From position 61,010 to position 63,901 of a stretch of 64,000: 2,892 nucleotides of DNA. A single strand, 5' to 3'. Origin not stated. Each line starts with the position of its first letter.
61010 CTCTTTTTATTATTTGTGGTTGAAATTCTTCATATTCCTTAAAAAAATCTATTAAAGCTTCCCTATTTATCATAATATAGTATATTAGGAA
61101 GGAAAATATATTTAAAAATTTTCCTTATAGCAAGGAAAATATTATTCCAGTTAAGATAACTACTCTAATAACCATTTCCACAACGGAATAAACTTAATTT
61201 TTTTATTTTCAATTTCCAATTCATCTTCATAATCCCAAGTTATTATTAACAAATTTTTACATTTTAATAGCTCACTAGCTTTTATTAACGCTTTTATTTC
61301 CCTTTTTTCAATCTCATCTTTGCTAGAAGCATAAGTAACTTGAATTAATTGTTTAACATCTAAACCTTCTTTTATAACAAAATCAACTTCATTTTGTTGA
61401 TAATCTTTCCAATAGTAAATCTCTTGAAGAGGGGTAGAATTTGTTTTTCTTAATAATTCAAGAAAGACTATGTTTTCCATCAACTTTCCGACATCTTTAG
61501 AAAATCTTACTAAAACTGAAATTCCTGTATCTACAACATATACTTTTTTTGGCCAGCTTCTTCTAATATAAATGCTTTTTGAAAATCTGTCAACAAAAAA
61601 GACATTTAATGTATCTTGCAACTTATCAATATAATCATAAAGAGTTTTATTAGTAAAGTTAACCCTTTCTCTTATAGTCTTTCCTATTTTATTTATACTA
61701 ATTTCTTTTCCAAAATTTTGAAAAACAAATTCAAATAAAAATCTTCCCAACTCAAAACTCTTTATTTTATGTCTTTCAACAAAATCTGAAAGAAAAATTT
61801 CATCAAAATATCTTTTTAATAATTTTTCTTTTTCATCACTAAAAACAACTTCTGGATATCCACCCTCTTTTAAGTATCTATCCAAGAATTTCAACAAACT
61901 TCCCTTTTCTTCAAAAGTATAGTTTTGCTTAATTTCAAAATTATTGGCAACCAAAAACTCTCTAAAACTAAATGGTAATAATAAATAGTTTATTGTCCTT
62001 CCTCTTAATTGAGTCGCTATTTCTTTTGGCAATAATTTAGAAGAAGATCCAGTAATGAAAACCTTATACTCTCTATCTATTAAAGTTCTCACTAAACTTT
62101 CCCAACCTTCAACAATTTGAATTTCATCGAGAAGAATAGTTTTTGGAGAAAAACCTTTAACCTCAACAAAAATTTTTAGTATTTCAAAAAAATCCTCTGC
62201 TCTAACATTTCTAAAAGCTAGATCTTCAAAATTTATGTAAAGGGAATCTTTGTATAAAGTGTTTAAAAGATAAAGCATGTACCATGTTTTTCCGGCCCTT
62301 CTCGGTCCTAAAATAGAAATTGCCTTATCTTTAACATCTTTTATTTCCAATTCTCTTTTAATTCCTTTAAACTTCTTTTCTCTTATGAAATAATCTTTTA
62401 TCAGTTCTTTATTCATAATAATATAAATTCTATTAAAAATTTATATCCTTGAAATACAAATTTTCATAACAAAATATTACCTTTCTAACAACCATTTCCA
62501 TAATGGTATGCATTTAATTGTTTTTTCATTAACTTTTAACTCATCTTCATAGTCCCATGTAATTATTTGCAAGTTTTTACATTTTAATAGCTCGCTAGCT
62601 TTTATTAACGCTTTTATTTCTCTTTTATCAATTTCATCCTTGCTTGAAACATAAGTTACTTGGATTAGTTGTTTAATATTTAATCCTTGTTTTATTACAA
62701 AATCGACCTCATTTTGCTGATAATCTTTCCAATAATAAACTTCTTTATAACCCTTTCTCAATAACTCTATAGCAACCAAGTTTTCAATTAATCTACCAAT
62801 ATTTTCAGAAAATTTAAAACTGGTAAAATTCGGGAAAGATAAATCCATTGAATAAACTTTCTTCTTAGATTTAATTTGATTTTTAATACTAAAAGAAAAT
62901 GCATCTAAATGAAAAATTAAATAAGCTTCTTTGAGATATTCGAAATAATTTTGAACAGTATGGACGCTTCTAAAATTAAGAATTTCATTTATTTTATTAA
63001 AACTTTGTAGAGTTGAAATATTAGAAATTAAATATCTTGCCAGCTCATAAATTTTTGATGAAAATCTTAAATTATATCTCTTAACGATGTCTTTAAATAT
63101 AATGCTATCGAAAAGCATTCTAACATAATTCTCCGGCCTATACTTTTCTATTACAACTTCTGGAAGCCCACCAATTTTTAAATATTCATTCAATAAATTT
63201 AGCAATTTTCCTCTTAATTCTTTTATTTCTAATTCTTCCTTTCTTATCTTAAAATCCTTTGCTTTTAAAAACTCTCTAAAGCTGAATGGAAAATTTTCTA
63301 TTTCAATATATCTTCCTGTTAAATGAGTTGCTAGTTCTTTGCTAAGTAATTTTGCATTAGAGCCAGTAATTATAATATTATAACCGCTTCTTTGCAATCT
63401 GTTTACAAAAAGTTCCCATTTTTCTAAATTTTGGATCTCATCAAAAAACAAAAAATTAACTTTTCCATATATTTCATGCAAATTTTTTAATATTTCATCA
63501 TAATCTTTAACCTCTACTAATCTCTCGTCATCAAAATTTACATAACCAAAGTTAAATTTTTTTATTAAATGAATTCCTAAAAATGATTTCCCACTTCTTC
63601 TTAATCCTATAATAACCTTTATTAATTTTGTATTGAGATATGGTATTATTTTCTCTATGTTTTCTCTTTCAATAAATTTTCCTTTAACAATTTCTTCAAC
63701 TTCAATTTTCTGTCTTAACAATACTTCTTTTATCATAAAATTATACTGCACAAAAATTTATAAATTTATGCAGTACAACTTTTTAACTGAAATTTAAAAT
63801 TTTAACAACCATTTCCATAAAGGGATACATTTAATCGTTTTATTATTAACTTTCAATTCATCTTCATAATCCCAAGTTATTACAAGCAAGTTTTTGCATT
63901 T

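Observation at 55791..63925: Concerted evolution confined to the 3' ~240-270 nt: a near-identical, mosaic C-terminal module on otherwise strongly diverged genes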

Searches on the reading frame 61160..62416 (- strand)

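Call 3: search_protein_families(library=pfam, proteins=[window:61160-62416:-])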
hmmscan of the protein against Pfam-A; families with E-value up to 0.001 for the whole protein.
window:61160-62416:- (418 aa): 2 families
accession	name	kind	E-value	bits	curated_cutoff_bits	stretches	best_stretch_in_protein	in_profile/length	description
PF13173.12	AAA_14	-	7.7e-34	116.9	27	1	30-155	2-129/129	AAA domain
PF13635.12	DUF4143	-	3.1e-19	69.7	28.1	1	210-360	2-157/160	Domain of unknown function (DUF4143)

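Call 24: search_protein_families(library=padloc, proteins=[window:61160-62416:-], max_evalue=0.01)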
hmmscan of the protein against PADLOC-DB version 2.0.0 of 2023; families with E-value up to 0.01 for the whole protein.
window:61160-62416:- (418 aa): 7 families
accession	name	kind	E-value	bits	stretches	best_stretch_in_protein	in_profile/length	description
PDLC04787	PDC-S01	-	2.2e-92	308.1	1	17-418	9-408/412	-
PDLC04789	PDC-S01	-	2.9e-45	152.9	1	19-354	6-333/375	-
PDLC04790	PDC-S01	-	1.2e-30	104.6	1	30-375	27-380/422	-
PDLC04791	PDC-S01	-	3.5e-26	89.8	1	27-360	16-349/395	-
PDLC04786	PDC-S01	-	5.3e-22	76.2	1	29-382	19-412/439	-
PDLC04792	PDC-S01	-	8.3e-15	52.3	2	27-191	16-200/452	-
PDLC04788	PDC-S01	-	3.8e-14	50.5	1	31-351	20-372/448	-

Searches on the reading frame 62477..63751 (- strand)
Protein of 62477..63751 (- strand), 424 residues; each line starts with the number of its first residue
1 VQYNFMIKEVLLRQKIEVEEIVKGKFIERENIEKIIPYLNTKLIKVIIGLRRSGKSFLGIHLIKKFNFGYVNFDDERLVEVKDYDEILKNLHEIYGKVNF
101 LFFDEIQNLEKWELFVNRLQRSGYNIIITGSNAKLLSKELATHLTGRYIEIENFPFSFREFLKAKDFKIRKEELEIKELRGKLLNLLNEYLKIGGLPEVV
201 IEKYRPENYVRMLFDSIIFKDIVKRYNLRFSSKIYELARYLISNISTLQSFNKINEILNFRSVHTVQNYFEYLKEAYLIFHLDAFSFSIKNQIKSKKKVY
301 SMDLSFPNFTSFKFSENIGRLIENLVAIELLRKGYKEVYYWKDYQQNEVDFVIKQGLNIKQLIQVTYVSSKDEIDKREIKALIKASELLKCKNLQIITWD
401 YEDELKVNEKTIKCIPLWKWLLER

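Call 3: search_protein_families(library=pfam, proteins=[window:62477-63751:-])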
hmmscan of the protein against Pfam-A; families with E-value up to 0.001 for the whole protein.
window:62477-63751:- (424 aa): 3 families
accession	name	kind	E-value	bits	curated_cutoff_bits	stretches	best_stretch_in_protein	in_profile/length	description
PF13173.12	AAA_14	-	2.4e-33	115.3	27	1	43-162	3-129/129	AAA domain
PF13635.12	DUF4143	-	9.8e-23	81.1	28.1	1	220-365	2-157/160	Domain of unknown function (DUF4143)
PF04471.18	Mrr_cat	-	8.3e-05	23.1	21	1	323-400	10-87/115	Restriction endonuclease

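Call 24: search_protein_families(library=padloc, proteins=[window:62477-63751:-], max_evalue=0.01)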
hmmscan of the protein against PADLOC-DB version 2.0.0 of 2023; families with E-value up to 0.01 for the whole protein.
window:62477-63751:- (424 aa): 7 families
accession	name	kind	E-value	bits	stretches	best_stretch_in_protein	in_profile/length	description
PDLC04787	PDC-S01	-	1e-112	375.1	1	18-423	8-408/412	-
PDLC04789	PDC-S01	-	1.4e-47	160.5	1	27-360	2-334/375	-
PDLC04790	PDC-S01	-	5.7e-30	102.4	1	25-392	10-389/422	-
PDLC04786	PDC-S01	-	1.5e-24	84.5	1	46-418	24-427/439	-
PDLC04791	PDC-S01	-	2.6e-22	77.1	1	34-360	9-345/395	-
PDLC04788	PDC-S01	-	5.4e-17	59.8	1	46-358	23-374/448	-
PDLC04792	PDC-S01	-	4.2e-16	56.6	1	30-387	5-402/452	-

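Call 30: find_encoding_contigs(protein=window:62477-63751:-, flank=10000, max_places=6)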
Protein window:62477-63751:- (424 aa): no gene with exactly this product is on record in the collection.

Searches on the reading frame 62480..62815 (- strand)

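Call 48: search_protein_families(library=pfam, proteins=[window:62480-62815:-], max_evalue=1)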
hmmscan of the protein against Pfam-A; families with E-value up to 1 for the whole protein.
seq(112 aa): 3 families
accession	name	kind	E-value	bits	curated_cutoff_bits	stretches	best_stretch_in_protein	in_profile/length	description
PF13635.12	DUF4143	-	2.7e-10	40.7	28.1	1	4-53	104-157/160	Domain of unknown function (DUF4143)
PF04471.18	Mrr_cat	-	7e-06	26.6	21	1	10-88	9-87/115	Restriction endonuclease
PF13156.12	Mrr_cat_2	-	0.079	13.3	22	1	20-84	7-80/127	Restriction endonuclease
